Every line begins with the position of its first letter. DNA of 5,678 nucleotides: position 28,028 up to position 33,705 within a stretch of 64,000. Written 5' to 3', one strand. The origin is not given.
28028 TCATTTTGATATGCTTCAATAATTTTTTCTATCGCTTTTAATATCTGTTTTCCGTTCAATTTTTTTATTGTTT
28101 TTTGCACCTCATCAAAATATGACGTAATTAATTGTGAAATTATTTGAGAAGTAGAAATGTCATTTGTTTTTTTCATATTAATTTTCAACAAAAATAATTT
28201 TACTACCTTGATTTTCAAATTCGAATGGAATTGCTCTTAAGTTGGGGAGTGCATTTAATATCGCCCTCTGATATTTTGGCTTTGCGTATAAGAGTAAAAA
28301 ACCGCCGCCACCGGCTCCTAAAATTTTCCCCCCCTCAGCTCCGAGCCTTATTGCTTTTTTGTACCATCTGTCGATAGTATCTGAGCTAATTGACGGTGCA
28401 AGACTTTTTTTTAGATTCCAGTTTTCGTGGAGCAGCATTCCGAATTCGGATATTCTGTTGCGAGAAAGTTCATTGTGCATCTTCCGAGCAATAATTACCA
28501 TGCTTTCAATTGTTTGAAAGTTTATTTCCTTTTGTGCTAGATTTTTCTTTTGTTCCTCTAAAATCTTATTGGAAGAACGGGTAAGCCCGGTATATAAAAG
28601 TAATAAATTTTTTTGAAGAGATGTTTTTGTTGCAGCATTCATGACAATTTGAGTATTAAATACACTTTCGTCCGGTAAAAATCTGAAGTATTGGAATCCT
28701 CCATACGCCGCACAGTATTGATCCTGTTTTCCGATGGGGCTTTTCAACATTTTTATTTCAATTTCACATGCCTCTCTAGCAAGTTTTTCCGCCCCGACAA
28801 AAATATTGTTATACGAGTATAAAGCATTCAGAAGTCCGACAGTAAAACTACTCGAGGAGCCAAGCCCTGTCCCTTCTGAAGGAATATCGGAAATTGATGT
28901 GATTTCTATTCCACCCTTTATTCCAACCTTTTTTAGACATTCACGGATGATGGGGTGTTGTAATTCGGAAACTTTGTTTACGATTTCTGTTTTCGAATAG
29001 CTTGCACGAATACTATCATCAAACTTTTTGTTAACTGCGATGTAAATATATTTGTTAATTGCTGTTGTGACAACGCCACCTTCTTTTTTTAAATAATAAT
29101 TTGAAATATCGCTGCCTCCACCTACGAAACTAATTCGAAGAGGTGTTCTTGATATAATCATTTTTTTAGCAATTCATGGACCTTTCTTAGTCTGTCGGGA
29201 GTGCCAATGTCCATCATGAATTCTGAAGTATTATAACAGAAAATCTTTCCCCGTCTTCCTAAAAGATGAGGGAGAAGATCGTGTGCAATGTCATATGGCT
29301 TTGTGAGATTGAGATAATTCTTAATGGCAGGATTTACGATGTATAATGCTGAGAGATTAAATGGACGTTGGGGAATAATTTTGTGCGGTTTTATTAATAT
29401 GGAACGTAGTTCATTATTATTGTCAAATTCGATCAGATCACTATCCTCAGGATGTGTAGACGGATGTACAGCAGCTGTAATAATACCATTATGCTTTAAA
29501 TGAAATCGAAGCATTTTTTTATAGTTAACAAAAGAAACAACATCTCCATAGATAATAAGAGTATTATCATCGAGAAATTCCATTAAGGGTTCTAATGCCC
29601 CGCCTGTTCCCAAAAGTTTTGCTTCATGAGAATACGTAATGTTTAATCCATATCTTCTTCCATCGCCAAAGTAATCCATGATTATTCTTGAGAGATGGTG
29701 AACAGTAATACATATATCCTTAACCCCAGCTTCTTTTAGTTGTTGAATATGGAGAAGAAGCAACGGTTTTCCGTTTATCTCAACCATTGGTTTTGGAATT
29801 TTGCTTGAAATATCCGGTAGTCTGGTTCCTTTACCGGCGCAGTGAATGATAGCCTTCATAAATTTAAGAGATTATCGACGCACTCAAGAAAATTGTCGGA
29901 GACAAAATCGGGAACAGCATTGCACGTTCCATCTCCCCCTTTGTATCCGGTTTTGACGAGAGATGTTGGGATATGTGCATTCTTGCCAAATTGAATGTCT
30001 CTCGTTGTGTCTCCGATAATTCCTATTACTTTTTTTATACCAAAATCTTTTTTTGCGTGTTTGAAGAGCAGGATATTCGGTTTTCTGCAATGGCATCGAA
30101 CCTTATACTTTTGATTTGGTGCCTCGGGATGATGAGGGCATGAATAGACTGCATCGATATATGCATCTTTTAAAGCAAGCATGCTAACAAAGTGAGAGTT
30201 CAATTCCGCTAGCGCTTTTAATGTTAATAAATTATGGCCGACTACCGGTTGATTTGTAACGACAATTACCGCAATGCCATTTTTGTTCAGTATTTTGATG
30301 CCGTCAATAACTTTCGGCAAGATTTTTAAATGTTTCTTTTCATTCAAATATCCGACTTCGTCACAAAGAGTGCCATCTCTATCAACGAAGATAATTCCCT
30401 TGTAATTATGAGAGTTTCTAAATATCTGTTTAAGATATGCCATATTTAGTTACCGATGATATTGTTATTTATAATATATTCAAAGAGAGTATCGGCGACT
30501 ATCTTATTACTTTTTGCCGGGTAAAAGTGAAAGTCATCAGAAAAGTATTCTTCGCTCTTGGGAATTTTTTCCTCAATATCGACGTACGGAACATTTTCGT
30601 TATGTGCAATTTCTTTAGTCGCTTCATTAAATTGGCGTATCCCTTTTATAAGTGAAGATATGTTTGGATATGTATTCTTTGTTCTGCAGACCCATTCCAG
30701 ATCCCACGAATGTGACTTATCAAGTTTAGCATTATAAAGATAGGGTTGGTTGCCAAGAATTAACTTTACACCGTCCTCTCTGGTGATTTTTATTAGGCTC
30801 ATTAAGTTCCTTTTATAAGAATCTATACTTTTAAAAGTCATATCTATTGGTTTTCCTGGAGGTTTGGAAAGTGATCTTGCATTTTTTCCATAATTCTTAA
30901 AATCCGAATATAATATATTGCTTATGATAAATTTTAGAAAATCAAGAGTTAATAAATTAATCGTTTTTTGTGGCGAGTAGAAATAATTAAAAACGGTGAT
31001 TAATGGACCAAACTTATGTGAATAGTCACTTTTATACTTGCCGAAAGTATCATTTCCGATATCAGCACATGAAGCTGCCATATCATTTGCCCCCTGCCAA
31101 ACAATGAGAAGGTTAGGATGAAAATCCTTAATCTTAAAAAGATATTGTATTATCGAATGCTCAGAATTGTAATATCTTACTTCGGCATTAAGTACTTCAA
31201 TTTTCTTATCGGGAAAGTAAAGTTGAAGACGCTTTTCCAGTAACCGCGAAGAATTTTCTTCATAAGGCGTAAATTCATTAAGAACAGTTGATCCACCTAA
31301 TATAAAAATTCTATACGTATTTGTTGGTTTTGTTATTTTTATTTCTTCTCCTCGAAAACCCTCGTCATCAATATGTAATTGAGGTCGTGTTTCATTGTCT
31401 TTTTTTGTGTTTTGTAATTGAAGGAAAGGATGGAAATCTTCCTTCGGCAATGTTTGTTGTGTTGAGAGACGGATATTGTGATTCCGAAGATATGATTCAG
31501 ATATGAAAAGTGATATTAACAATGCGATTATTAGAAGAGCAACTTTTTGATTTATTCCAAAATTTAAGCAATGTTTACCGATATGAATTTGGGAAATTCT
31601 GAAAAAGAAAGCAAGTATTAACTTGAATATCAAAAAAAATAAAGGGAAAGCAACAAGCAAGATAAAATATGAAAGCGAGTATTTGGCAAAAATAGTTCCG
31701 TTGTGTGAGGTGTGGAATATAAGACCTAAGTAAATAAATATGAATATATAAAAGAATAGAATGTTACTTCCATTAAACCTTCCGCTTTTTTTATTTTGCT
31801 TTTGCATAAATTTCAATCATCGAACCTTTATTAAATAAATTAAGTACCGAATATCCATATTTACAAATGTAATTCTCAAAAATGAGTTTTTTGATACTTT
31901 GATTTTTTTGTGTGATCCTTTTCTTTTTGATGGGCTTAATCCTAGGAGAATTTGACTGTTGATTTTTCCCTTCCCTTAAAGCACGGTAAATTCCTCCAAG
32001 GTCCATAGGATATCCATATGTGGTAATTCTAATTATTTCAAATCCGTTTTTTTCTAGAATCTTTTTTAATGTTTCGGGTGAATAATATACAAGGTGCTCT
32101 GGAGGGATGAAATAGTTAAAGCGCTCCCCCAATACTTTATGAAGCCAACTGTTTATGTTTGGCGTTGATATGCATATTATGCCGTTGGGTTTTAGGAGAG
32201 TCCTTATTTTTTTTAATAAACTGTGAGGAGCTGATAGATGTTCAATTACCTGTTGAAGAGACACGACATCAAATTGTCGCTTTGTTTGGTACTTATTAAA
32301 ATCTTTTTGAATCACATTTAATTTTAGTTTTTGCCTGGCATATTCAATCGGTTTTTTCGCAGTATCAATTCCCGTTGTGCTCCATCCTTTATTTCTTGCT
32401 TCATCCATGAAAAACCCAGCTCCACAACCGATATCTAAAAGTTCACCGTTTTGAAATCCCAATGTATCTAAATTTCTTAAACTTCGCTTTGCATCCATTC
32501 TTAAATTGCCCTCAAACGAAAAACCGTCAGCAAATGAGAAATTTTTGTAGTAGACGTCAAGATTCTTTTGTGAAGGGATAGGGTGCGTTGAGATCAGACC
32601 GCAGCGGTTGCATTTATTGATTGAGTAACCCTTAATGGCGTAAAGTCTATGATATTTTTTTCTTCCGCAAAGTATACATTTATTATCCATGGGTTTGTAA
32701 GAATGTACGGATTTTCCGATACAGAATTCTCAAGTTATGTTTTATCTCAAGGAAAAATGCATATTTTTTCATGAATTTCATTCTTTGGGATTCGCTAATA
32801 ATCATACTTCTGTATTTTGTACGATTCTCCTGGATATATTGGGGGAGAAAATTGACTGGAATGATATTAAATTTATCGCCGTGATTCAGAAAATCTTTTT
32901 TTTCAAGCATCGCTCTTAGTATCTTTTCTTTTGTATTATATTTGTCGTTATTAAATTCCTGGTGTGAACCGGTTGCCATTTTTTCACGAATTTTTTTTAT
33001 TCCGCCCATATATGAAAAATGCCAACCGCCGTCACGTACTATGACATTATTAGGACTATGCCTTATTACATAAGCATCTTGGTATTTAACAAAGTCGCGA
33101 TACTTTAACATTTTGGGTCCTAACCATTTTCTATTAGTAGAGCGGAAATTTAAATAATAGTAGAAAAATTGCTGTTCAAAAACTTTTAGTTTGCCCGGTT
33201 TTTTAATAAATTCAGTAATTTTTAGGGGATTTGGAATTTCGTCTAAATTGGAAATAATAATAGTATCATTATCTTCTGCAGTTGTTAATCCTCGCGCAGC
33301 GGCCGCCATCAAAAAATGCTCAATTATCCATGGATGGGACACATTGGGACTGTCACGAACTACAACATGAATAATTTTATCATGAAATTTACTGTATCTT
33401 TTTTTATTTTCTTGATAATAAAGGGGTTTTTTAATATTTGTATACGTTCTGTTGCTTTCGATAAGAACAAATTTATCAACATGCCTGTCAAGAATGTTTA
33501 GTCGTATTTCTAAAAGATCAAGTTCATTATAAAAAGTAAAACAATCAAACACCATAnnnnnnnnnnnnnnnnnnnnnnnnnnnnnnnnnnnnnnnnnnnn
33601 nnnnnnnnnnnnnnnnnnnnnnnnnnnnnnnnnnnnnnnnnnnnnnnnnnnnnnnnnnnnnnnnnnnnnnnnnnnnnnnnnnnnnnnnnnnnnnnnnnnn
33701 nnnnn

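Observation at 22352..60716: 38 kb glycosylation supercluster with at least nine polytopic GT-C-like membrane proteins and several Dpm1-like GT2 synthases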

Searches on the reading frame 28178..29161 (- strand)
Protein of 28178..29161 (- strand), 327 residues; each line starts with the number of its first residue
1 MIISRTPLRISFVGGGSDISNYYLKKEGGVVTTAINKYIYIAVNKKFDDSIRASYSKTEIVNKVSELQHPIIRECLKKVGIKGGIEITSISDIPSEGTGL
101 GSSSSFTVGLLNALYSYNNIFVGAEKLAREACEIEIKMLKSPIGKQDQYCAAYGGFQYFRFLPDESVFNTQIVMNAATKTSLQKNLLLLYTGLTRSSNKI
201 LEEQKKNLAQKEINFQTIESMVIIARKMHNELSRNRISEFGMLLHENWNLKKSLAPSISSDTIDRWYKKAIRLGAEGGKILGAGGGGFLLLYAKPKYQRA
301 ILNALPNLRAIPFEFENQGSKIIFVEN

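Call 3: search_protein_families(library=pfam, proteins=[window:28178-29161:-], max_evalue=0.01)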
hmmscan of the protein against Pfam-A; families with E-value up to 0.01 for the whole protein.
window:28178-29161:- (327 aa): 2 families
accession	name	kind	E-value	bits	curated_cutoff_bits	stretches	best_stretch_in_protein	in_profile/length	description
PF00288.32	GHMP_kinases_N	-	1.5e-14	54.4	22.3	1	72-155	7-87/87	GHMP kinases N terminal domain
PF08544.19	GHMP_kinases_C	-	1.3e-07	32.4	21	1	231-306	4-80/85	GHMP kinases C terminal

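Call 18: search_protein_families(library=ncbifam, proteins=[window:28178-29161:-], max_evalue=0.00001)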
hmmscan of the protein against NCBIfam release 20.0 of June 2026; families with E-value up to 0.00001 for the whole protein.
window:28178-29161:- (327 aa): 6 families
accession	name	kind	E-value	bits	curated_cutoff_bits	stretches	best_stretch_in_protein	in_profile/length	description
NF049969.1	GlMnHpPKinHddA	equivalog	3.8e-47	161.4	600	1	2-318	3-331/338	D-glycero-D-manno-heptose 7-phosphate kinase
NF009948.0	PRK13412.1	equivalog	2.8e-27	94.8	721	1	58-294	702-936/974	bifunctional fucokinase/fucose-1-phosphate guanylyltransferase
TIGR00549.1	mevalon_kin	equivalog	8.4e-21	74.7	163.05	1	31-290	20-274/276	mevalonate kinase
NF003036.0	PRK03926.1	equivalog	2.8e-15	56.2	403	1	32-305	26-279/302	mevalonate kinase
NF003006.0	PRK03817.1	equivalog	1.1e-11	44.3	443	1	4-166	4-168/352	galactokinase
NF001816.0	PRK00555.1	equivalog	1.8e-06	27.2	509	0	82-156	90-162/363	galactokinase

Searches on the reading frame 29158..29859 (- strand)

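Call 3: search_protein_families(library=pfam, proteins=[window:29158-29859:-], max_evalue=0.01)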
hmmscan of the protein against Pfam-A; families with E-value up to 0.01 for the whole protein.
window:29158-29859:- (233 aa): 2 families
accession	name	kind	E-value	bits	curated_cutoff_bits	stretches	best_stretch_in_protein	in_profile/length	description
PF00483.29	NTP_transferase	-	6.6e-27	95.1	21.2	1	2-231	1-242/245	Nucleotidyl transferase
PF12804.13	NTP_transf_3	-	6.8e-07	30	27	1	3-108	1-97/160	MobA-like NTP transferase domain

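Call 18: search_protein_families(library=ncbifam, proteins=[window:29158-29859:-], max_evalue=0.00001)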
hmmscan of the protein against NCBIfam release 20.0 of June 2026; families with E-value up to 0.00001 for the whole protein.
window:29158-29859:- (233 aa): 24 families
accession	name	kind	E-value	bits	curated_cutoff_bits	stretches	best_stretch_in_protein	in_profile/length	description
NF045761.1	NAMPUrTaseMurU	equivalog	1.7e-31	109.8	250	1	1-229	1-225/226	N-acetylmuramate alpha-1-phosphate uridylyltransferase MurU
TIGR03992.1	Arch_glmU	subfamily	1.2e-30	106.8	292.1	1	1-229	1-225/393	bifunctional sugar-1-phosphate nucleotidylyltransferase/acetyltransferase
NF052502.1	man1P_GTase_Rv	exception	1.2e-30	106.6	440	1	2-224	2-223/352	mannose-1-phosphate guanylyltransferase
NF049965.1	GlMnHpPGnyltfHddC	equivalog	2.2e-26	92.9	300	1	1-225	1-215/221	D-glycero-D-manno-heptose 1-phosphate guanosyltransferase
NF041313.1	UDPGP_AglF_Halo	equivalog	5.4e-24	84.9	400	1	1-191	1-190/234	UTP--glucose-1-phosphate uridylyltransferase AglF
NF041173.1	Sug_nt_acttase_Thmprot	equivalog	3.8e-21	75.5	600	1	1-224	1-220/405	bifunctional sugar-1-phosphate nucleotidylyltransferase/acetyltransferase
TIGR01208.1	rmlA_long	equivalog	1.4e-20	73.5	320.25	1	2-230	1-233/353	glucose-1-phosphate thymidylyltransferase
TIGR02623.1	G1P_cyt_trans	equivalog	6.6e-17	61.8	300.25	1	1-66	1-66/255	glucose-1-phosphate cytidylyltransferase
TIGR01207.1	rmlA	equivalog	5.6e-15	55.2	360.65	1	2-184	1-184/286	glucose-1-phosphate thymidylyltransferase RfbA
TIGR01173.1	glmU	equivalog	2.4e-12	46.5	366.85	1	1-122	1-119/452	bifunctional UDP-N-acetylglucosamine diphosphorylase/glucosamine-1-phosphate N-acetyltransferase GlmU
NF003670.0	PRK05293.1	equivalog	6.9e-12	45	470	1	3-222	7-249/382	glucose-1-phosphate adenylyltransferase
NF012024.0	PRK15480.1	equivalog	1.1e-11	44.4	588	1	2-179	5-183/292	glucose-1-phosphate thymidylyltransferase RfbA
NF010935.0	PRK14355.1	equivalog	7.2e-11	41.4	718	1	2-131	5-132/459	bifunctional UDP-N-acetylglucosamine diphosphorylase/glucosamine-1-phosphate N-acetyltransferase GlmU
TIGR01099.1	galU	equivalog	1.9e-10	40.8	326.8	1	1-78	2-79/261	UTP--glucose-1-phosphate uridylyltransferase GalU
TIGR02091.1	glgC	equivalog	1.9e-10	40.3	424.9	1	3-220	3-248/364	glucose-1-phosphate adenylyltransferase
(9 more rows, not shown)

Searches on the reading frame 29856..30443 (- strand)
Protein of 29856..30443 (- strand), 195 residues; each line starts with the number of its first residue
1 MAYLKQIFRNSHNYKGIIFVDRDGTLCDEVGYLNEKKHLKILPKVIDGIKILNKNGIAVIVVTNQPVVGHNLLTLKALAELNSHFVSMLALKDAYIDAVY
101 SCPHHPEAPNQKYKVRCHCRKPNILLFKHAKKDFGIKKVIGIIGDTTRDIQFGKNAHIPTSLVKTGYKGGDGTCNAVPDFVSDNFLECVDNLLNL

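Call 3: search_protein_families(library=pfam, proteins=[window:29856-30443:-], max_evalue=0.01)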
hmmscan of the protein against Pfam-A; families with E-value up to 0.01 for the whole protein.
window:29856-30443:- (195 aa): 5 families
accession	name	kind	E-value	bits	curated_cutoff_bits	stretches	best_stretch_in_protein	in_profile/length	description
PF13242.12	Hydrolase_like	-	3.8e-09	36.8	22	1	119-187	2-74/75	HAD-hyrolase-like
PF00702.32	Hydrolase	-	1.9e-07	32.1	26.4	1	30-157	88-191/191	haloacid dehalogenase-like hydrolase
PF13419.12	HAD_2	-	1.7e-05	25.4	23.8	0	119-161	133-176/178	Haloacid dehalogenase-like hydrolase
PF08645.17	PNK3P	-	0.00035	20.8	22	1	18-136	3-111/161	Polynucleotide kinase 3 phosphatase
PF13344.12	Hydrolase_6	-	0.0014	19.1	27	1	19-67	2-41/101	Haloacid dehalogenase-like hydrolase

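Call 18: search_protein_families(library=ncbifam, proteins=[window:29856-30443:-], max_evalue=0.00001)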
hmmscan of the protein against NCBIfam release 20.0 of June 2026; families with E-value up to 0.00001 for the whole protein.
window:29856-30443:- (195 aa): 11 families
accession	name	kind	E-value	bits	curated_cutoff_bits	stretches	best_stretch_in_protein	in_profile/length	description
NF006506.0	PRK08942.1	equivalog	3.5e-32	111.4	178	1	16-187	4-172/182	D-glycero-beta-D-manno-heptose 1,7-bisphosphate 7-phosphatase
TIGR01656.1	Histidinol-ppas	subfamily_domain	8.6e-28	97.1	84.15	1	18-160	3-142/149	histidinol-phosphate phosphatase domain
TIGR00213.1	GmhB_yaeD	subfamily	2.6e-26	92.4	149.6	1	17-178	3-164/176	D-glycero-beta-D-manno-heptose 1,7-bisphosphate 7-phosphatase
TIGR01662.1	HAD-SF-IIIA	subfamily_domain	5.3e-25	88.2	44.6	1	17-164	2-139/141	HAD-IIIA family hydrolase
NF003937.0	PRK05446.1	equivalog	2.4e-16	59.7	443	1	15-159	3-144/355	bifunctional histidinol-phosphatase/imidazoleglycerol-phosphate dehydratase HisB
NF005264.0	PRK06769.1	equivalog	7.5e-16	58.4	217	1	17-194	6-173/175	HAD-IIIA family hydrolase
TIGR01261.1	hisB_Nterm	equivalog_domain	5.7e-15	55.2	140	1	17-158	3-141/161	histidinol-phosphatase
NF050049.1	HBPPhtaseGmhB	domain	5.8e-15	55.5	250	1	17-161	5-141/171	D-glycero-alpha-D-manno-heptose-1,7-bisphosphate 7-phosphatase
NF009695.0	PRK13222.1-2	equivalog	4.3e-12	46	225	1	120-192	149-222/226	phosphoglycolate phosphatase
TIGR01449.2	PGP_bact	equivalog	1e-07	31.7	180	0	120-185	140-206/213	phosphoglycolate phosphatase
TIGR01549.1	HAD-SF-IA-v1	subfamily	2.1e-06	28.2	23.3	0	119-156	111-148/149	HAD-IA family hydrolase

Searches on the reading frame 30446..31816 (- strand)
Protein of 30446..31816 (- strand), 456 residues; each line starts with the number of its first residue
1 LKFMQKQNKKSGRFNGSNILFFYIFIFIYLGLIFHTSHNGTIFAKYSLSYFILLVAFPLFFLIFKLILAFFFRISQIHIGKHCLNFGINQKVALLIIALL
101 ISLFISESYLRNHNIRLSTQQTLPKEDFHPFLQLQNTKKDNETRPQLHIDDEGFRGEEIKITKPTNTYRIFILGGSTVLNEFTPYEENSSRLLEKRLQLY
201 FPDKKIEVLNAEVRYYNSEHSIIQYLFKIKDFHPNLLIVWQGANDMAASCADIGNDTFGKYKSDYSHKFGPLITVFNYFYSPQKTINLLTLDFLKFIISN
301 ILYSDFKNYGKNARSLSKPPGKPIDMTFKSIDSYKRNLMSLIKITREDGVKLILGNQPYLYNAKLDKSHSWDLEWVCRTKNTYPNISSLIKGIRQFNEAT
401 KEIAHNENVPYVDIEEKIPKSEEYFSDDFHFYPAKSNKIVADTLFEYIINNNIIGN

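Call 3: search_protein_families(library=pfam, proteins=[window:30446-31816:-], max_evalue=0.01)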
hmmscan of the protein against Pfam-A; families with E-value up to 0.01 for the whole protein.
window:30446-31816:- (456 aa): 2 families
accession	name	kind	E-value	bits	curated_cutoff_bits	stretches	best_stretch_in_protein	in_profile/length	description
PF13472.12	Lipase_GDSL_2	-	3.9e-08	34.4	32.9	1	186-431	16-171/178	GDSL-like Lipase/Acylhydrolase family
PF00657.28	Lipase_GDSL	-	6.4e-06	26.9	23.6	0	333-440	109-204/208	GDSL-like Lipase/Acylhydrolase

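Call 47: search_protein_families(library=ncbifam, proteins=[window:30446-31816:-], max_evalue=0.000001)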
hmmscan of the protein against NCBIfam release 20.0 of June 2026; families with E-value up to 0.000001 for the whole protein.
window:30446-31816:- (456 aa): 0 families

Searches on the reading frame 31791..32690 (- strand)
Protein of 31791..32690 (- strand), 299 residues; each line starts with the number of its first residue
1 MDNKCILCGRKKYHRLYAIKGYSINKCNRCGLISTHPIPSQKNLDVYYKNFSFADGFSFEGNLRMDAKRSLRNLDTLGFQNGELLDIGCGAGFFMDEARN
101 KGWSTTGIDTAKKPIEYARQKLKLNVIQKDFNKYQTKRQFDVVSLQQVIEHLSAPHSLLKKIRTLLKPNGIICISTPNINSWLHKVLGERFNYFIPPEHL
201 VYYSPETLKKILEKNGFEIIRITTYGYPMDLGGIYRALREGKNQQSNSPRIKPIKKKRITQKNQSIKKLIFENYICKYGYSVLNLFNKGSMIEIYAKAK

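Call 3: search_protein_families(library=pfam, proteins=[window:31791-32690:-], max_evalue=0.01)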
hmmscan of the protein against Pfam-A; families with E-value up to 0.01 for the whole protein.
window:31791-32690:- (299 aa): 12 families
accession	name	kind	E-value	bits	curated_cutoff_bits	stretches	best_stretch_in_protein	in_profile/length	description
PF13489.12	Methyltransf_23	-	3.6e-29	102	27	1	74-220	17-162/164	Methyltransferase domain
PF13847.12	Methyltransf_31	-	1.5e-18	67.3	27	1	81-216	4-145/145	Methyltransferase domain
PF08241.18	Methyltransf_11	-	9.8e-18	65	21.2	1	85-174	1-95/95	Methyltransferase domain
PF08242.18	Methyltransf_12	-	8.8e-16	58.9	30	1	85-172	1-98/98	Methyltransferase domain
PF13649.12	Methyltransf_25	-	1.2e-14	55.2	27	1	85-170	2-97/97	Methyltransferase domain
PF07021.18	MetW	-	1.9e-07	31.3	21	1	83-182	16-115/193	Methionine biosynthesis protein MetW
PF08003.17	Methyltransf_9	-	5.8e-07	29.2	23.8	1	78-223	113-266/315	Protein of unknown function (DUF1698)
PF05219.18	DREV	-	4.8e-05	23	26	1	79-175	93-187/265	DREV methyltransferase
PF02353.26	CMAS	-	6.3e-05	22.9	27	1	72-176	53-166/273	Mycolic acid cyclopropane synthetase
PF06325.19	PrmA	-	0.00014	21.9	22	1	69-175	150-259/296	Ribosomal protein L11 methyltransferase (PrmA)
PF05175.20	MTS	-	0.00073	19.7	23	1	73-174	26-138/170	Methyltransferase small domain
PF05401.17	NodS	-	0.0011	19.3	24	1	78-174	41-144/201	Nodulation protein S (NodS)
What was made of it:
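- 31791..32690 (-): SAM-dependent methyltransferase. Methyltransf_23 3.6e-29 (call 3)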

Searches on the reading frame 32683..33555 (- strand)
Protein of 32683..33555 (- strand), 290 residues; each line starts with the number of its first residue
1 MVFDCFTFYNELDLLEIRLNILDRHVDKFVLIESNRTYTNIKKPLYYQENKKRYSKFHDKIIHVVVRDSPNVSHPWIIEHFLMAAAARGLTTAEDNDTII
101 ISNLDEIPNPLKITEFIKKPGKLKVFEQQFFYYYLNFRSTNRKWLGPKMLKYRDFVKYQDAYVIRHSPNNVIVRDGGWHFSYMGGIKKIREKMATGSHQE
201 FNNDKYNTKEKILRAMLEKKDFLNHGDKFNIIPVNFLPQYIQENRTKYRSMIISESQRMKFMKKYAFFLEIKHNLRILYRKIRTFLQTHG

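Call 4: search_protein_families(library=pfam, proteins=[window:32683-33555:-], max_evalue=0.01)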
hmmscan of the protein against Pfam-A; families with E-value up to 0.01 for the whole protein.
window:32683-33555:- (290 aa): 1 family
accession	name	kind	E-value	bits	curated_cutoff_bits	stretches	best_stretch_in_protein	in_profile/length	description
PF04724.18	Glyco_transf_17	-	3.1e-30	105.9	26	1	2-222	75-297/348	Glycosyltransferase family 17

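Call 47: search_protein_families(library=ncbifam, proteins=[window:32683-33555:-], max_evalue=0.000001)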
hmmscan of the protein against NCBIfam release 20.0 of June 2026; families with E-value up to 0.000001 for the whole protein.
window:32683-33555:- (290 aa): 0 families
